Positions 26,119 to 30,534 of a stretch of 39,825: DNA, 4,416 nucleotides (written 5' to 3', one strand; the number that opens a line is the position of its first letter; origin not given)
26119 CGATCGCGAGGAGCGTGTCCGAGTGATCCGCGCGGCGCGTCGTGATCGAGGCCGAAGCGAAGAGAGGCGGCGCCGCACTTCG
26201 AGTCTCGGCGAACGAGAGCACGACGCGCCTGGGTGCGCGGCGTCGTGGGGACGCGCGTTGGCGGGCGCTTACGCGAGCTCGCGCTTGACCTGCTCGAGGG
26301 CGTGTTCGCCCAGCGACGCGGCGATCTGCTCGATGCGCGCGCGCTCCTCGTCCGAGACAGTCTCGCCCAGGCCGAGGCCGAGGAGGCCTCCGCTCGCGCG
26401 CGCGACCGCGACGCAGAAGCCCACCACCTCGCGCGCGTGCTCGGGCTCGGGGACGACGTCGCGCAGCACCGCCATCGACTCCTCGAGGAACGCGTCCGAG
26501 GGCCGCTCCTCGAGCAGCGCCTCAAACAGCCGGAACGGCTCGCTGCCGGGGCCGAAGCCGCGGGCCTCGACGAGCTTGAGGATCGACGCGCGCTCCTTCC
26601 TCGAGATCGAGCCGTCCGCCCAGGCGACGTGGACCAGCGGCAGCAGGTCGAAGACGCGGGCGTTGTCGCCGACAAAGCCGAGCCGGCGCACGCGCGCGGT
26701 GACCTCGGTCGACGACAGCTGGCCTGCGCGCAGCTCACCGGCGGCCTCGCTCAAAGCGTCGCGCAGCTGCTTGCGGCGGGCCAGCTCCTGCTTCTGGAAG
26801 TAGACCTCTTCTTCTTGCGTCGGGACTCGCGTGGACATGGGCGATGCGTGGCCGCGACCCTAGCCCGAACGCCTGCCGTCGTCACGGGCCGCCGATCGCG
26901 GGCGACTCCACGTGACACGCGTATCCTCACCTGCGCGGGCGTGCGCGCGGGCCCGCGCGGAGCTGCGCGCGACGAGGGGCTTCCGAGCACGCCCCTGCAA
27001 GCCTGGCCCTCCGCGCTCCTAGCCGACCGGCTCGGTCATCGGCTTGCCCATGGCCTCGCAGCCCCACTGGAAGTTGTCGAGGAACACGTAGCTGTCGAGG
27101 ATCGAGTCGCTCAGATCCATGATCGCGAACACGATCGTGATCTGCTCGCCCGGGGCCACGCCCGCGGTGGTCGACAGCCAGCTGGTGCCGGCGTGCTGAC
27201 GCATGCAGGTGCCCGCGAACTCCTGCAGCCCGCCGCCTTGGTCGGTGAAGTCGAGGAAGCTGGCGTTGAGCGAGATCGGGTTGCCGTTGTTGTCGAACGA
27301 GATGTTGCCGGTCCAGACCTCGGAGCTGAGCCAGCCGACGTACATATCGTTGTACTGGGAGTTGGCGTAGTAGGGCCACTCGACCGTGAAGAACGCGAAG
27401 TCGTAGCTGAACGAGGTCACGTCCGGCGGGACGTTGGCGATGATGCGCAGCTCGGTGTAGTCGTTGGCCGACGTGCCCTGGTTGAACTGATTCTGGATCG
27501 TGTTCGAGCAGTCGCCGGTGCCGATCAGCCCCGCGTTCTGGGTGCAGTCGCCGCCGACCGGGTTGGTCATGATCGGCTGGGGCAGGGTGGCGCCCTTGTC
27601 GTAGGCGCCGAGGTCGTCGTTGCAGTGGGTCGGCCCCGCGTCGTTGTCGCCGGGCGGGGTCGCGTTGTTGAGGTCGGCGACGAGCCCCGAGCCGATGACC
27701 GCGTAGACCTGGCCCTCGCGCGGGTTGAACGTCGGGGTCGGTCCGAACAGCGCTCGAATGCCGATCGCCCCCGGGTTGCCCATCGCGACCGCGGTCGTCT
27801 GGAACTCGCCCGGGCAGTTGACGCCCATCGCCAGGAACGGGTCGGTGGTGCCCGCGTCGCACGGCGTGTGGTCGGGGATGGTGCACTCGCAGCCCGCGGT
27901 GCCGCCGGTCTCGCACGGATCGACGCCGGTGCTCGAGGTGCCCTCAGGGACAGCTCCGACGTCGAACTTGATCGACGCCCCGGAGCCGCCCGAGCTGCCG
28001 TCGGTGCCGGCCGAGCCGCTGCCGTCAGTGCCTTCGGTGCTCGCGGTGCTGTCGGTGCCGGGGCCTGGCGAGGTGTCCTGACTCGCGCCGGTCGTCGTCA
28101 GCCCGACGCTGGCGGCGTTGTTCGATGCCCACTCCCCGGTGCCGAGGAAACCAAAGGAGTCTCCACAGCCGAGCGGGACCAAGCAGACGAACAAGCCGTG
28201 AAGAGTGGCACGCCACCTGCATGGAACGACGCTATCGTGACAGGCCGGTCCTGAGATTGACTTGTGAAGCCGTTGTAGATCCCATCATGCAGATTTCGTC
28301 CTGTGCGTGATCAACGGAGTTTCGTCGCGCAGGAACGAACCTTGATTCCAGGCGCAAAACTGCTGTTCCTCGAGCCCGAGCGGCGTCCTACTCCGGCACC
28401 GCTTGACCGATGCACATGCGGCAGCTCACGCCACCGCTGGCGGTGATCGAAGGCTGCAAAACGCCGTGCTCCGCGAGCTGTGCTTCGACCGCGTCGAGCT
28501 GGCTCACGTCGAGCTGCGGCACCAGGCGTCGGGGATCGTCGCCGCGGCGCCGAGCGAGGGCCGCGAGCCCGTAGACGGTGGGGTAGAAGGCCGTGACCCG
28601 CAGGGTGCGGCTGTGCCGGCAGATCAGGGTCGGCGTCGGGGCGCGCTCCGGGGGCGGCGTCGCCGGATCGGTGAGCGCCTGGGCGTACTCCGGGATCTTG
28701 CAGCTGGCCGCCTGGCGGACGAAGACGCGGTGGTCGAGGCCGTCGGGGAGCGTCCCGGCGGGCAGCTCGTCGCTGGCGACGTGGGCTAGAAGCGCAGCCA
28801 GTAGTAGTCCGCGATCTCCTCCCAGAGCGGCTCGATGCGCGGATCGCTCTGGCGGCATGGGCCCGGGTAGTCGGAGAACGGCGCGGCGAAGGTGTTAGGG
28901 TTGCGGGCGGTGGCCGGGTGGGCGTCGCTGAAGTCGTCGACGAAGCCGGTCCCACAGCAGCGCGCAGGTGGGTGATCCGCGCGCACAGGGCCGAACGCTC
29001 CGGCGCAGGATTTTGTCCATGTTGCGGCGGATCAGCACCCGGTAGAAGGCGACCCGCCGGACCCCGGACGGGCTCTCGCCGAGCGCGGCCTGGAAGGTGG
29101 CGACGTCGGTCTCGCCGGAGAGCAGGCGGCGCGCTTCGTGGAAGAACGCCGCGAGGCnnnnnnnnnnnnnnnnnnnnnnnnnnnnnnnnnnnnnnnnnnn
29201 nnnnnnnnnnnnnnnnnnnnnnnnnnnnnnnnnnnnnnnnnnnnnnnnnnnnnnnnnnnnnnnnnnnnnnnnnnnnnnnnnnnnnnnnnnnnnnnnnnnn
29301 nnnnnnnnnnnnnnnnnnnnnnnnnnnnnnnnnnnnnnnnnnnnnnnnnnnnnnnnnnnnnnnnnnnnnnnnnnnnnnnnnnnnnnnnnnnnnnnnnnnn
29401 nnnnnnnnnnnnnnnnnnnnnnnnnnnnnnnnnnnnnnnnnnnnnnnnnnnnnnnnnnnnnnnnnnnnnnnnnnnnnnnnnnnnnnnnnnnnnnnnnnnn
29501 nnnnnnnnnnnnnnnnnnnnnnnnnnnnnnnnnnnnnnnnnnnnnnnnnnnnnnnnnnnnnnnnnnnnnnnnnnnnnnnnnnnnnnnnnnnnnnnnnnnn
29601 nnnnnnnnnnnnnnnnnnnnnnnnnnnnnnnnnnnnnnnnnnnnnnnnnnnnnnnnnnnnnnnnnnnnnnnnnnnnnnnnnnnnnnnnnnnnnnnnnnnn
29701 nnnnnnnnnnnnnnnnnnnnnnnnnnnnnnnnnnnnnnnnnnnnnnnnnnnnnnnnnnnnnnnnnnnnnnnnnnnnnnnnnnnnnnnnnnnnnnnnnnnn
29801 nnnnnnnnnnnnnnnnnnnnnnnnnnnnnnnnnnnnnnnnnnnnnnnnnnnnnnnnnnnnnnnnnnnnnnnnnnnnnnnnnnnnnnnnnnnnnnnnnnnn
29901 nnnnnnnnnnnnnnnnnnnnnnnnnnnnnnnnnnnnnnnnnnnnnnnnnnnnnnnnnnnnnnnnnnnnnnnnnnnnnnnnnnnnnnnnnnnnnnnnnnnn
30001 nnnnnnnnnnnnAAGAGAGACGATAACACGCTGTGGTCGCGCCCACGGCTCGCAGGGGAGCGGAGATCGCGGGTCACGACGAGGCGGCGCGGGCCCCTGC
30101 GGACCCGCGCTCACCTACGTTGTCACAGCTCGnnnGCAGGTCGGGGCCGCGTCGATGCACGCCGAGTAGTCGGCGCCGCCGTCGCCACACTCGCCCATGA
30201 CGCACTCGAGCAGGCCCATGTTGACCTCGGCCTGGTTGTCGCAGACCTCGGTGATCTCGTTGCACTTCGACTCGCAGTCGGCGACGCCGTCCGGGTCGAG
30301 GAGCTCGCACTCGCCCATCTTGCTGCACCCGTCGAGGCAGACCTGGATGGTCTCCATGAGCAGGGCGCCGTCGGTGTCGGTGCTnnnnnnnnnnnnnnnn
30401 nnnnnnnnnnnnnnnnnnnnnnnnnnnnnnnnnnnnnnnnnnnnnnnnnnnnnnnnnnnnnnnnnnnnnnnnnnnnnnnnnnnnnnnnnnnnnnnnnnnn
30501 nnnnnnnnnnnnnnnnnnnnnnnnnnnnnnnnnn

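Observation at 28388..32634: Candidate new MNIO (DUF692)/DUF2063 peptide-modification system with a lipid-anchored multi-Cys-repeat precursor and two haem proteins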

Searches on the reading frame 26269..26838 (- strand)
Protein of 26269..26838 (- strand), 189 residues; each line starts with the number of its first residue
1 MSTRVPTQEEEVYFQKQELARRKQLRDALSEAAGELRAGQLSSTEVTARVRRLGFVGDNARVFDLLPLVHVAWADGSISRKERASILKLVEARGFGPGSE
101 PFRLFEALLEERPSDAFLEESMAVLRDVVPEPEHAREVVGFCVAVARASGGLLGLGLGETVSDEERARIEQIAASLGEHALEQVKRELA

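Call 9: search_protein_families(library=pfam, proteins=[window:26269-26838:-], max_evalue=0.01)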
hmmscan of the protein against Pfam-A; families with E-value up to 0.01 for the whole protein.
window:26269-26838:- (189 aa): 1 family
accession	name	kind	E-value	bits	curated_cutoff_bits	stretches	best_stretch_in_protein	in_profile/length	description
PF05099.18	TerB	-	7.6e-10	39.5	24.4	2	68-177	8-107/118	Tellurite resistance protein TerB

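Call 10: search_protein_families(library=ncbifam, proteins=[window:26269-26838:-], max_evalue=0.01)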
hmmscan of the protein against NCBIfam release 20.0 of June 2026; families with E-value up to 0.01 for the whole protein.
window:26269-26838:- (189 aa): 0 families

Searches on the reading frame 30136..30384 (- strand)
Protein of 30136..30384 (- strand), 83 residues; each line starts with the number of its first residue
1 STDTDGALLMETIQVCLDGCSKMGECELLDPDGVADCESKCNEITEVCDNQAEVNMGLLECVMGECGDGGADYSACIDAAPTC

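Call 87: search_protein_families(library=pfam, proteins=[window:30136-30384:-], max_evalue=10)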
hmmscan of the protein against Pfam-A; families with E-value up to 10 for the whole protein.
seq(83 aa): 0 families

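Call 88: search_protein_families(library=ncbifam, proteins=[window:30136-30384:-], max_evalue=1)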
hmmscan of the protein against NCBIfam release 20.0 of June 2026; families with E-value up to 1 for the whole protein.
seq(83 aa): 0 families
